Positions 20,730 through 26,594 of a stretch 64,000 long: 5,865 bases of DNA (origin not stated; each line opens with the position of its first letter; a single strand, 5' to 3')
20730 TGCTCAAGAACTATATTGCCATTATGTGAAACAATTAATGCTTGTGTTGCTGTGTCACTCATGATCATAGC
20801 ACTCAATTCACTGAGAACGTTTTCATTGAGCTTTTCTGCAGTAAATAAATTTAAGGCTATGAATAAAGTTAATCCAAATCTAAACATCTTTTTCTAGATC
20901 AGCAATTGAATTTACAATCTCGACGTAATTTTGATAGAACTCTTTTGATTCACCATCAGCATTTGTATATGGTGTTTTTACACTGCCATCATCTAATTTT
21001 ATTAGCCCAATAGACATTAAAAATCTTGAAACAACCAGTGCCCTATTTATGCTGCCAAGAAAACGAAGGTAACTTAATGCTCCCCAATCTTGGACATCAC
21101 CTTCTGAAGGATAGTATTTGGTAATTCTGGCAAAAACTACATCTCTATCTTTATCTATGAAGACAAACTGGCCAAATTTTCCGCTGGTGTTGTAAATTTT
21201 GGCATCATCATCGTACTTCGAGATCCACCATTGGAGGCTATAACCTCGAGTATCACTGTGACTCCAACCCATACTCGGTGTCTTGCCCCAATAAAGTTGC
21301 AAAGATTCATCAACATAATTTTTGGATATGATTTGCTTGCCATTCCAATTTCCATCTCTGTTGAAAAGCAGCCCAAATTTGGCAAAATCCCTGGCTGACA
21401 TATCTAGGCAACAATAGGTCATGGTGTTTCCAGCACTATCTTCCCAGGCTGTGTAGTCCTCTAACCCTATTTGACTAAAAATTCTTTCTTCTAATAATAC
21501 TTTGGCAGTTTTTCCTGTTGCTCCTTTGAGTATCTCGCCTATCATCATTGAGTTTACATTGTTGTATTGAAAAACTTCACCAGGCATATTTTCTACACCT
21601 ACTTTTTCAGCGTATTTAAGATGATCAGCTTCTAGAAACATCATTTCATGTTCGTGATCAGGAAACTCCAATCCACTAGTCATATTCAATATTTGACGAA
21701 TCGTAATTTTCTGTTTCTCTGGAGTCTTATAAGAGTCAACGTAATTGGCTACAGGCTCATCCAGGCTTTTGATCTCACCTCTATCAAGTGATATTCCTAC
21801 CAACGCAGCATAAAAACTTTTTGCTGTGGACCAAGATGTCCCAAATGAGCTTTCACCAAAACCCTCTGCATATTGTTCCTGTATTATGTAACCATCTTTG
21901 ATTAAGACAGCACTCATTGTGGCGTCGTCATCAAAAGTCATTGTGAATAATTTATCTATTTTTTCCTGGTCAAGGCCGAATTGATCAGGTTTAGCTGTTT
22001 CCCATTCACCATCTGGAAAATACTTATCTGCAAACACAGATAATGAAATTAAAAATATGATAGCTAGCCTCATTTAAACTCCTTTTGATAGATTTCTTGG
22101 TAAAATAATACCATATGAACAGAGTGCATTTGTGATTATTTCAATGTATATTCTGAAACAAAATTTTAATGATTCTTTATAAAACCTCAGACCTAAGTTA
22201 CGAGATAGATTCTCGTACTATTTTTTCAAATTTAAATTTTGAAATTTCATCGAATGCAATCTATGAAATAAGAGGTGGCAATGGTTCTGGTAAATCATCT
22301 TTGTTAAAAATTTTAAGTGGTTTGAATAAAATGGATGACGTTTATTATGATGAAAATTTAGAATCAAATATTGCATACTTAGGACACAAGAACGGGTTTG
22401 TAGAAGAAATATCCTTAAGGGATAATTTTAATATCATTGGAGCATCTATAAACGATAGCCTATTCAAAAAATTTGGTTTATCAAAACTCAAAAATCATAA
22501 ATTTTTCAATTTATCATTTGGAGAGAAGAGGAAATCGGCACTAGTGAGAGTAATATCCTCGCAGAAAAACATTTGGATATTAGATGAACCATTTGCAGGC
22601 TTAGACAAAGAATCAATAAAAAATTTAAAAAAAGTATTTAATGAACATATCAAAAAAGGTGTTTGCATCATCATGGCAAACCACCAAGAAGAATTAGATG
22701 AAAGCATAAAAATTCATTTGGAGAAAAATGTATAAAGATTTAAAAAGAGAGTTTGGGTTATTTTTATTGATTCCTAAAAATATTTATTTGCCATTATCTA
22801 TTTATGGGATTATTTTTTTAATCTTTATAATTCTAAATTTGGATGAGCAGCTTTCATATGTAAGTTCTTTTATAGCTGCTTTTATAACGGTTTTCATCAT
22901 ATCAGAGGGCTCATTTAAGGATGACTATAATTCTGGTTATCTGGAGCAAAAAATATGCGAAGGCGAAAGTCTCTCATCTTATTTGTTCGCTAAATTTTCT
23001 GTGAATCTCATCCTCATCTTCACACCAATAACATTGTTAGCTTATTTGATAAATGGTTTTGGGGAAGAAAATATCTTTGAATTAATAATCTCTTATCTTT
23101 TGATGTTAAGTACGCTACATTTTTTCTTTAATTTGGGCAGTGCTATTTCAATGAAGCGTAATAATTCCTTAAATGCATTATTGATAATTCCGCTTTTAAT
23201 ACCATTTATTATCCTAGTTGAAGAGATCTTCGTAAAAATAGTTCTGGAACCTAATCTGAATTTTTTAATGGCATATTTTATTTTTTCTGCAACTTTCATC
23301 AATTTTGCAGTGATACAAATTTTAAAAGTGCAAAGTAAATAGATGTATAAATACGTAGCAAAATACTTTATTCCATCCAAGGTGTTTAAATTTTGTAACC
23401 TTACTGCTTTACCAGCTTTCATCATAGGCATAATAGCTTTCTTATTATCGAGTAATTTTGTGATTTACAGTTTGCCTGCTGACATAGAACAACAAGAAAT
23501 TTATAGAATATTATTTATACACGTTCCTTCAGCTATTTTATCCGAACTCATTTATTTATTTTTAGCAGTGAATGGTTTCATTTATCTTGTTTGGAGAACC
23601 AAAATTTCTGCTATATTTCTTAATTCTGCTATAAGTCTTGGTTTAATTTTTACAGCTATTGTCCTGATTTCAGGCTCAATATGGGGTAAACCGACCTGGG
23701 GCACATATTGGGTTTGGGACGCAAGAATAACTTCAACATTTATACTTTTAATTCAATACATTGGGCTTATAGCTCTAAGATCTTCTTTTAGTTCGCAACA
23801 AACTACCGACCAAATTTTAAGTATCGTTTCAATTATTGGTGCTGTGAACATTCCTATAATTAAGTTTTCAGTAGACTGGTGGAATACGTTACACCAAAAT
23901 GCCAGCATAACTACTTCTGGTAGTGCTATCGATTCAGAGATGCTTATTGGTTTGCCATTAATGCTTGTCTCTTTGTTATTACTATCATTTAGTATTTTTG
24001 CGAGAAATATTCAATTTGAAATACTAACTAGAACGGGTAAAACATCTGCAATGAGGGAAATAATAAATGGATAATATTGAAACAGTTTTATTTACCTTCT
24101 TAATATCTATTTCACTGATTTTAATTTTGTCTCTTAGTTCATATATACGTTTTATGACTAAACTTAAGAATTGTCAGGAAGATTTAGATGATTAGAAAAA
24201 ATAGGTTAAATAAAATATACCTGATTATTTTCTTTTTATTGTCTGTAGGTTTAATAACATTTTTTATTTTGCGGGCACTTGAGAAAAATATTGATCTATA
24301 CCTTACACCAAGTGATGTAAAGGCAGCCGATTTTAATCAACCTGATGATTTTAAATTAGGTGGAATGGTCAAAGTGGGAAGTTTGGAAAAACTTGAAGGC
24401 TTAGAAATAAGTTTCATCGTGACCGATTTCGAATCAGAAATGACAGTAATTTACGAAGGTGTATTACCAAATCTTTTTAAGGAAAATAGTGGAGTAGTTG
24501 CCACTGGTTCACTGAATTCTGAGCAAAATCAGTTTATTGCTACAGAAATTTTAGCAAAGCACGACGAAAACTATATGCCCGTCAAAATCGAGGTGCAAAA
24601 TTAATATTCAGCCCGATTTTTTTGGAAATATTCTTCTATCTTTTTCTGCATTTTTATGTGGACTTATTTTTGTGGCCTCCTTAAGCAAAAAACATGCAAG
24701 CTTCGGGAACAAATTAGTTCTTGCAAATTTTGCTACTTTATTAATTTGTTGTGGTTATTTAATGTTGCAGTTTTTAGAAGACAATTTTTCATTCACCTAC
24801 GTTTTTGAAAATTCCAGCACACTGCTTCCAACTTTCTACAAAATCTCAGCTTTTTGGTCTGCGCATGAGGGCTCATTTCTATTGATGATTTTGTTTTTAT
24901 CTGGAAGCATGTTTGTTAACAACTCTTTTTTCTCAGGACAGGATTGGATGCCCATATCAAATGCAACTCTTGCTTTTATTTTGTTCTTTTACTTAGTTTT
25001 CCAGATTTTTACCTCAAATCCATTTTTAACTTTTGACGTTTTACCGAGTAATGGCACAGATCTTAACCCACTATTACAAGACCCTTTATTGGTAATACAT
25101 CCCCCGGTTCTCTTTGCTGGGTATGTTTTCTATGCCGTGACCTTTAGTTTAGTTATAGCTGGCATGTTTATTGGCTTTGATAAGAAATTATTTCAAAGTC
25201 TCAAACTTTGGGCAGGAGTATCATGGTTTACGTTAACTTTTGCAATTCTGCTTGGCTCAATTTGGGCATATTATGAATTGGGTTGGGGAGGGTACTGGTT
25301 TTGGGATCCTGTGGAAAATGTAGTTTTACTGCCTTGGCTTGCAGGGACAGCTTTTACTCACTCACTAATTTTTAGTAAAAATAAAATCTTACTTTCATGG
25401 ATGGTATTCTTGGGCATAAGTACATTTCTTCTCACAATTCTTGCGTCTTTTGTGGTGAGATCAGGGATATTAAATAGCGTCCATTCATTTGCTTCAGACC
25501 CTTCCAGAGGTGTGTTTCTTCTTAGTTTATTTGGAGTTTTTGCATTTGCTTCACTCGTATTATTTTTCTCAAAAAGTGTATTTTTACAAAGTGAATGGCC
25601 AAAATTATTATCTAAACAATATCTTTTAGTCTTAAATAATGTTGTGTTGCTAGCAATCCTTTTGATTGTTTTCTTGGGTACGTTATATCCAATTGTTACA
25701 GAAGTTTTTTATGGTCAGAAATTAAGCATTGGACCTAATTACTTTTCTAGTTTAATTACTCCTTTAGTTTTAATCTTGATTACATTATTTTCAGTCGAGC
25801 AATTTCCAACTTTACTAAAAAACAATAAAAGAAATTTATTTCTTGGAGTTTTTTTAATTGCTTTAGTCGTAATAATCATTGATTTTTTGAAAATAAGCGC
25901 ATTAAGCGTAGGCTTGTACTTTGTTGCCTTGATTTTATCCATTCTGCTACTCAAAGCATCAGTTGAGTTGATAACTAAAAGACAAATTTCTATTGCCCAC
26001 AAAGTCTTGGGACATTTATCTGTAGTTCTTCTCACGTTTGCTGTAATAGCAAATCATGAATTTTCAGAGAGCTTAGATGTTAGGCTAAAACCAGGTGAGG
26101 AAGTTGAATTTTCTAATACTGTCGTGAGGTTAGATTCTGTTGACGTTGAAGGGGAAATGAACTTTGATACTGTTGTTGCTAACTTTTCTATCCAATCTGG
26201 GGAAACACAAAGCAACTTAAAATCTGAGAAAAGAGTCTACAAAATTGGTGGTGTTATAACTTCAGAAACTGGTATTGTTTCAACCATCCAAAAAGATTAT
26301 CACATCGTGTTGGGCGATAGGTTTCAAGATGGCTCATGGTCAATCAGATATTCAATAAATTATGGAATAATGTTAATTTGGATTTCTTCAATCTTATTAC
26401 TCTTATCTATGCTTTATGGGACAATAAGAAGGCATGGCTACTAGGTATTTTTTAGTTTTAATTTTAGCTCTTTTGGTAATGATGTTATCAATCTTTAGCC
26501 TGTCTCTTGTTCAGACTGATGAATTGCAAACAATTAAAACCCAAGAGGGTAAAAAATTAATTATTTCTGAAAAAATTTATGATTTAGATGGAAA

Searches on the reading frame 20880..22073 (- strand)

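Call 59: search_protein_families(library=pfam, proteins=[window:20880-22073:-])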
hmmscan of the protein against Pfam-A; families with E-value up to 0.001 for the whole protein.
window:20880-22073:- (397 aa): 1 family
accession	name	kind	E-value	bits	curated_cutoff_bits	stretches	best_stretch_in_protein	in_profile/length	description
PF00144.29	Beta-lactamase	-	1.4e-33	116.9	27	1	53-328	17-318/329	Beta-lactamase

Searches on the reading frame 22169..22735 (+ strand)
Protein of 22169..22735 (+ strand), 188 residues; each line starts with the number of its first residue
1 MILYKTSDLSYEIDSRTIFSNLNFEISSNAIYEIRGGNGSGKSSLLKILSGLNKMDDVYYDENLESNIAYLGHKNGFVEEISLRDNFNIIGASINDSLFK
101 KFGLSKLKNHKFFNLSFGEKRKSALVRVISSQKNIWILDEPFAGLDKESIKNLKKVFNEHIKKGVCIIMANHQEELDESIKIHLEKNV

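Call 58: search_protein_families(library=pfam, proteins=[window:22169-22735:+])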
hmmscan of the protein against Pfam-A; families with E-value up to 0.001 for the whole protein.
window:22169-22735:+ (188 aa): 3 families
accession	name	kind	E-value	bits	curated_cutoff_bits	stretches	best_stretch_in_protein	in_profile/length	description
PF00005.33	ABC_tran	-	5e-20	72.9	25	1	20-143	2-137/137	ABC transporter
PF13304.12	AAA_21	-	9.9e-07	29.5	27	0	36-54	6-24/304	AAA domain, putative AbiEii toxin, Type IV TA system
PF02463.25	SMC_N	-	0.00021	21.3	40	0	114-178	136-204/220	RecF/RecN/SMC N terminal domain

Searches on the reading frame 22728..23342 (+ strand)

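Call 32: search_protein_families(library=pfam, proteins=[window:22728-23342:+])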
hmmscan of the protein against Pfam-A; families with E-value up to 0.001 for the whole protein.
window:22728-23342:+ (204 aa): 1 family
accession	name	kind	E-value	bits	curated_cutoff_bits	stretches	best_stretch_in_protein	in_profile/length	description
PF03379.19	CcmB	-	2.3e-07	30.9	24.9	1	48-197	53-211/215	CcmB protein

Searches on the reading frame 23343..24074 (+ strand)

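Call 32: search_protein_families(library=pfam, proteins=[window:23343-24074:+])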
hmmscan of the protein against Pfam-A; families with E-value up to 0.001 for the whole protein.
window:23343-24074:+ (243 aa): 1 family
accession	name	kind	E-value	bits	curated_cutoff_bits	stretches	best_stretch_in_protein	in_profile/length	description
PF01578.25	Cytochrom_C_asm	-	3.1e-32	112.4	29.9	1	5-184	21-212/212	Cytochrome C assembly protein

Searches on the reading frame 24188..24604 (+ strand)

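Call 58: search_protein_families(library=pfam, proteins=[window:24188-24604:+])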
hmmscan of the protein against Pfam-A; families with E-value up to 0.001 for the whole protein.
window:24188-24604:+ (138 aa): 1 family
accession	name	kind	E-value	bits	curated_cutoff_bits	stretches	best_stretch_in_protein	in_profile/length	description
PF03100.22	CcmE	-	2.5e-28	98.8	24.6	1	36-131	2-98/99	CcmE domain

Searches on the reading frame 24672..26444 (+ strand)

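Call 65: search_protein_families(library=pfam, proteins=[window:24672-26444:+])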
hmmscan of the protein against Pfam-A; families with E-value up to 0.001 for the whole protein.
window:24672-26444:+ (590 aa): 2 families
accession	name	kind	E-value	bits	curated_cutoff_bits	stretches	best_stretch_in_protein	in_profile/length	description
PF16327.10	CcmF_C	-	1.1e-44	153.5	28.7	1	284-579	1-315/323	Cytochrome c-type biogenesis protein CcmF C-terminal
PF01578.25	Cytochrom_C_asm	-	1.3e-34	120.1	29.9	1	62-264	1-206/212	Cytochrome C assembly protein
